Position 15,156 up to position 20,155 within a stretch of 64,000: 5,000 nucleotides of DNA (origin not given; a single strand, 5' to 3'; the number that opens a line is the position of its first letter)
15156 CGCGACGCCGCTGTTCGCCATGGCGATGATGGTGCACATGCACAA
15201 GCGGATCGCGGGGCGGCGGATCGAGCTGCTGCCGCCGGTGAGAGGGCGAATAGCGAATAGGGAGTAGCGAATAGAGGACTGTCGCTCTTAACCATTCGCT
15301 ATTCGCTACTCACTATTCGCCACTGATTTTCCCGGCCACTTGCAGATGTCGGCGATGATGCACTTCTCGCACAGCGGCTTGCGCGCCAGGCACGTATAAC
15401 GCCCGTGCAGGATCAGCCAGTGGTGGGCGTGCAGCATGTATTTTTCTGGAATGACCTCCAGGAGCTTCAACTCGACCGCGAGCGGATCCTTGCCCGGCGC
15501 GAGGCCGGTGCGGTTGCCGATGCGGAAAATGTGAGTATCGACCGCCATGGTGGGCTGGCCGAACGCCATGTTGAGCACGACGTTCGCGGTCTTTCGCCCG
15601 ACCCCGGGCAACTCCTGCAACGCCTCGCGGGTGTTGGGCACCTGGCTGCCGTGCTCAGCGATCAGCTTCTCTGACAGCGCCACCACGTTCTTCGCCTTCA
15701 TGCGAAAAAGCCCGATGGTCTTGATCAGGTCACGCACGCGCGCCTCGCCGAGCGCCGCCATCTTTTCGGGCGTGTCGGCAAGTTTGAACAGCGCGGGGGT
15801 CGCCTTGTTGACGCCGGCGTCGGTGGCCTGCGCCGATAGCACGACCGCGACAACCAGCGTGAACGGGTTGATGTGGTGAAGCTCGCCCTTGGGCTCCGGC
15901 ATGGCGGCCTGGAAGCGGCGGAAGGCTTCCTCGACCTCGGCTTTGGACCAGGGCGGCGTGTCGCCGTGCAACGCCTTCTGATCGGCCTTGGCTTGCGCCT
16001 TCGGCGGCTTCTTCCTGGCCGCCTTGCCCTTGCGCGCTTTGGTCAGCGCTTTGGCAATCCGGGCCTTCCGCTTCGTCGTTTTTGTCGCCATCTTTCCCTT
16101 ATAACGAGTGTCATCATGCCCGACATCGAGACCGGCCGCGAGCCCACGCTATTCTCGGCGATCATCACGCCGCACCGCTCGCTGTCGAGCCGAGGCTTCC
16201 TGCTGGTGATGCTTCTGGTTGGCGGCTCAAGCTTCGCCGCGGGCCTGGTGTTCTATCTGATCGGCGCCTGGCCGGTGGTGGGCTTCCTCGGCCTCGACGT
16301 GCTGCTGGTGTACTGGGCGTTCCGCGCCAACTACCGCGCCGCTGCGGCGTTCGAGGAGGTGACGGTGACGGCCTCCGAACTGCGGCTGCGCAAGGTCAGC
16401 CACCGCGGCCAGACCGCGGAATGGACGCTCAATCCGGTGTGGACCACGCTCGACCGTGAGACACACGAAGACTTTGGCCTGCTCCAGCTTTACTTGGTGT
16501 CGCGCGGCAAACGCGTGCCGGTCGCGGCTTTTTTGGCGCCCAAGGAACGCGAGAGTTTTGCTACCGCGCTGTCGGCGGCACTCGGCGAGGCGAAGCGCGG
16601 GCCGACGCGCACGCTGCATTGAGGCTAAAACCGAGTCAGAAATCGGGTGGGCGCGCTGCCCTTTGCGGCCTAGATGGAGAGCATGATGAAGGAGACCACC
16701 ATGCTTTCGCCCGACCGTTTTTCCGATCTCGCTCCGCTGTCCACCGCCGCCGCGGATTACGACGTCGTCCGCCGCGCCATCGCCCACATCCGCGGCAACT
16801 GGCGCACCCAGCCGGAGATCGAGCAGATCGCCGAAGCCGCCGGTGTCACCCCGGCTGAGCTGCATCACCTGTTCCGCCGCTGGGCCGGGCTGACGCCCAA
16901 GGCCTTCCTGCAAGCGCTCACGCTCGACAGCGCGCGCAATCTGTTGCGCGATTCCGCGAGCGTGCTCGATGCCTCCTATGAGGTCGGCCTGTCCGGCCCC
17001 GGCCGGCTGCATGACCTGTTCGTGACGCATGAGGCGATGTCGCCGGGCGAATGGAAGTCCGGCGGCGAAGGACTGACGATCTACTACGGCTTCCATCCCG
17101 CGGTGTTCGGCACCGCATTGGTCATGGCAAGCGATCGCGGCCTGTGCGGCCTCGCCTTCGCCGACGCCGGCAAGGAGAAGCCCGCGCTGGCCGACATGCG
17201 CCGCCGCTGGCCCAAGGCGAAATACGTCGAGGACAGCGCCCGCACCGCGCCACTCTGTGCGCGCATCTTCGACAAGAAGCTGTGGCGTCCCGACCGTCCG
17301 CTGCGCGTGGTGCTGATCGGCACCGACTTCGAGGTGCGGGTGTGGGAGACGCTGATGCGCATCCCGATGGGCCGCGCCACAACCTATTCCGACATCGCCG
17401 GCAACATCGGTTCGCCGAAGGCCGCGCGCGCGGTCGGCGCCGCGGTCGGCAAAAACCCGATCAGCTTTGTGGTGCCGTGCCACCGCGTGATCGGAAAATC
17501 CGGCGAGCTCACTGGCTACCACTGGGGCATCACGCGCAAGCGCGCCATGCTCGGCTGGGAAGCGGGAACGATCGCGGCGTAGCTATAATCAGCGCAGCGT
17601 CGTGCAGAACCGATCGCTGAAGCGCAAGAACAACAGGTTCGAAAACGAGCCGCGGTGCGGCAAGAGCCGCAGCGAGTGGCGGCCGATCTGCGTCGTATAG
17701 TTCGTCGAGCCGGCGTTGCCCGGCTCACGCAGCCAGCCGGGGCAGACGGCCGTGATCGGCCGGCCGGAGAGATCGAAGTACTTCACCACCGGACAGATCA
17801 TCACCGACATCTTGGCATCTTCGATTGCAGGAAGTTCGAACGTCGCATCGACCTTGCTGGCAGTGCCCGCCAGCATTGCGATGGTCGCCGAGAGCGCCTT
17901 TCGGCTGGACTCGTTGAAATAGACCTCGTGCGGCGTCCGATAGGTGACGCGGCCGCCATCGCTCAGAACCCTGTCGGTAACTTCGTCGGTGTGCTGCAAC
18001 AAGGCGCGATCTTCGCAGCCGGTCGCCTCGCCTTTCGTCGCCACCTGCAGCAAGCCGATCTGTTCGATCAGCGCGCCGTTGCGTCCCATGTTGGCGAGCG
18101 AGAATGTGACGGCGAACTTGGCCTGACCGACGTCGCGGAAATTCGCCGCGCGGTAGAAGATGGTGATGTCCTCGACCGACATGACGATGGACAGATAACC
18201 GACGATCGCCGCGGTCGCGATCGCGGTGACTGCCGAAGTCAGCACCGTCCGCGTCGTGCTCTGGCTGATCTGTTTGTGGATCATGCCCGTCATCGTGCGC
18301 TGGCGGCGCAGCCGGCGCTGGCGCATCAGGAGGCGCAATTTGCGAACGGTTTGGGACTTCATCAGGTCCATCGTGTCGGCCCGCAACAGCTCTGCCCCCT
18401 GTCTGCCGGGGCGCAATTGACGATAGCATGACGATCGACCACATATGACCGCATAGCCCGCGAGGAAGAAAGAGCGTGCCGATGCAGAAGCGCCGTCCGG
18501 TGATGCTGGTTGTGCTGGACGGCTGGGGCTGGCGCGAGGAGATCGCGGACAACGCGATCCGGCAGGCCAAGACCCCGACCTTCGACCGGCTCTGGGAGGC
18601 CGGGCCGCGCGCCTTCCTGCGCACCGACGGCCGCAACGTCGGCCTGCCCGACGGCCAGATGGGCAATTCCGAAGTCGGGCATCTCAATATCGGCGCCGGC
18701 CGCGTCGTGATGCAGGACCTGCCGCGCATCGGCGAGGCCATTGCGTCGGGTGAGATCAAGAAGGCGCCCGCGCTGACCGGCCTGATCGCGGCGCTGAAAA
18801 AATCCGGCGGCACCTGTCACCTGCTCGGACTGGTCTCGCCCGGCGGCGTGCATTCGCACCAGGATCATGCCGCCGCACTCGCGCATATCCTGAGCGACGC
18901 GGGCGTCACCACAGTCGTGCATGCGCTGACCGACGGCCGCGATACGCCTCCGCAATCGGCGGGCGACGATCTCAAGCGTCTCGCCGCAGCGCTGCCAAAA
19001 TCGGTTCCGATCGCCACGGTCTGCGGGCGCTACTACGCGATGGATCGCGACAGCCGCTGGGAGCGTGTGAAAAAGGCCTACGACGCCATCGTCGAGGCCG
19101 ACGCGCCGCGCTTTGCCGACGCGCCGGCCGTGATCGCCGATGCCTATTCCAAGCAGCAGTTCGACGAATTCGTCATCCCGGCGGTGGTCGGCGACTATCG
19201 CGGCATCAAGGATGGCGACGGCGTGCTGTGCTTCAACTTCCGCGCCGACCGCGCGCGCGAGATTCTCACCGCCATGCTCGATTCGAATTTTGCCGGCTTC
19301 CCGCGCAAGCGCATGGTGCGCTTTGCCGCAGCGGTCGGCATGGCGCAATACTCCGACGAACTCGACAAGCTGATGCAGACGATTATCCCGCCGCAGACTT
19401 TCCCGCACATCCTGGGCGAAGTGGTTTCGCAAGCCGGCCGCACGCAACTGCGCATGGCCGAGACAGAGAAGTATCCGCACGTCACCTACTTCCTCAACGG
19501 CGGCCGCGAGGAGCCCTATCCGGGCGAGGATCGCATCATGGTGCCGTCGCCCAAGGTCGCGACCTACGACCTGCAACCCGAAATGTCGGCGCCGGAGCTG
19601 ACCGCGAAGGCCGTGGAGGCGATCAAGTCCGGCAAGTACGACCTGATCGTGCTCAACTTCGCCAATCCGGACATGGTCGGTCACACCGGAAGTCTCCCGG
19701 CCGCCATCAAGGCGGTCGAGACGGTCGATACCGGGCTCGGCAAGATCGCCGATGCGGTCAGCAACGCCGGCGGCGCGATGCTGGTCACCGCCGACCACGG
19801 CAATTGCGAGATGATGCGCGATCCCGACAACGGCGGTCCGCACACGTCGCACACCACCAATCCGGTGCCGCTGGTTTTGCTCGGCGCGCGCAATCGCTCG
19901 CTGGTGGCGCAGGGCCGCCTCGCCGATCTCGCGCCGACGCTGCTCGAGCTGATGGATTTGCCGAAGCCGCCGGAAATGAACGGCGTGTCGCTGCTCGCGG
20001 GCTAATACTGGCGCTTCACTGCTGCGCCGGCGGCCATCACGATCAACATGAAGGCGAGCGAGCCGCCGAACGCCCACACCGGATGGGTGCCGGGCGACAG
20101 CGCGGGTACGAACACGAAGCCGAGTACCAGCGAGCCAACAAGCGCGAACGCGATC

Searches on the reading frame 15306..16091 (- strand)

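Call 26: search_protein_families(library=ncbifam, proteins=[window:15306-16091:-], max_evalue=0.00001)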
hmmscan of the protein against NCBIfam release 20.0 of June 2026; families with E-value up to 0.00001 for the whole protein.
window:15306-16091:- (261 aa): 6 families
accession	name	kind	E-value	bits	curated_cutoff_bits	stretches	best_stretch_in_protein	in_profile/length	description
TIGR01083.1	nth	equivalog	9.4e-78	260.3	211.7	1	52-241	3-192/192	endonuclease III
NF007978.0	PRK10702.1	equivalog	3.5e-76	255.5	405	1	55-255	8-208/211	endonuclease III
NF053634.1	MonDNAglycDR2438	equivalog_domain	1.8e-17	63.6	400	1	154-251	106-205/219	monofunctional DNA glycosylase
TIGR01084.1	mutY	equivalog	2.6e-14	53.4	286.5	1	109-251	61-207/277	A/G-specific adenine glycosylase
NF010488.0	PRK13910.1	equivalog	2.1e-11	43.8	471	1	118-250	36-167/290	adenine-specific DNA glycosylase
NF008132.0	PRK10880.1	equivalog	2.3e-09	36.8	427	1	118-250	73-209/351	A/G-specific adenine glycosylase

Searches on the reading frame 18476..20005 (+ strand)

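Call 26: search_protein_families(library=ncbifam, proteins=[window:18476-20005:+], max_evalue=0.00001)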
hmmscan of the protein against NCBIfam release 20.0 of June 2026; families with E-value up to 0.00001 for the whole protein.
window:18476-20005:+ (509 aa): 8 families
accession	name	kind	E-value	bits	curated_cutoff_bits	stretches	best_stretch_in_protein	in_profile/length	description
TIGR01307.1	pgm_bpd_ind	equivalog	1.6e-198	660.3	330.65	1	8-507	2-504/504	2,3-bisphosphoglycerate-independent phosphoglycerate mutase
NF003897.0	PRK05434.1-5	equivalog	7.6e-177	588.8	862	1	4-507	3-511/514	2,3-bisphosphoglycerate-independent phosphoglycerate mutase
TIGR00306.2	apgM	subfamily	2.8e-12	46.3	320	1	377-472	281-369/403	2,3-bisphosphoglycerate-independent phosphoglycerate mutase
NF003104.0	PRK04024.1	equivalog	3.7e-11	42.4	489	1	374-471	282-368/412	2,3-bisphosphoglycerate-independent phosphoglycerate mutase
NF009049.0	PRK12383.1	equivalog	4.5e-10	39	254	1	374-507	273-398/408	phosphopentomutase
NF003766.0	PRK05362.1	equivalog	2.8e-08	32.9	256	1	373-497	264-384/396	phosphopentomutase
TIGR02535.1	hyp_Hser_kinase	hypoth_equivalog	2.9e-08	32.9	446.3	1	377-472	276-363/397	proposed homoserine kinase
NF003242.0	PRK04200.1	equivalog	1.7e-06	27.2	426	1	377-473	275-362/395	cofactor-independent phosphoglycerate mutase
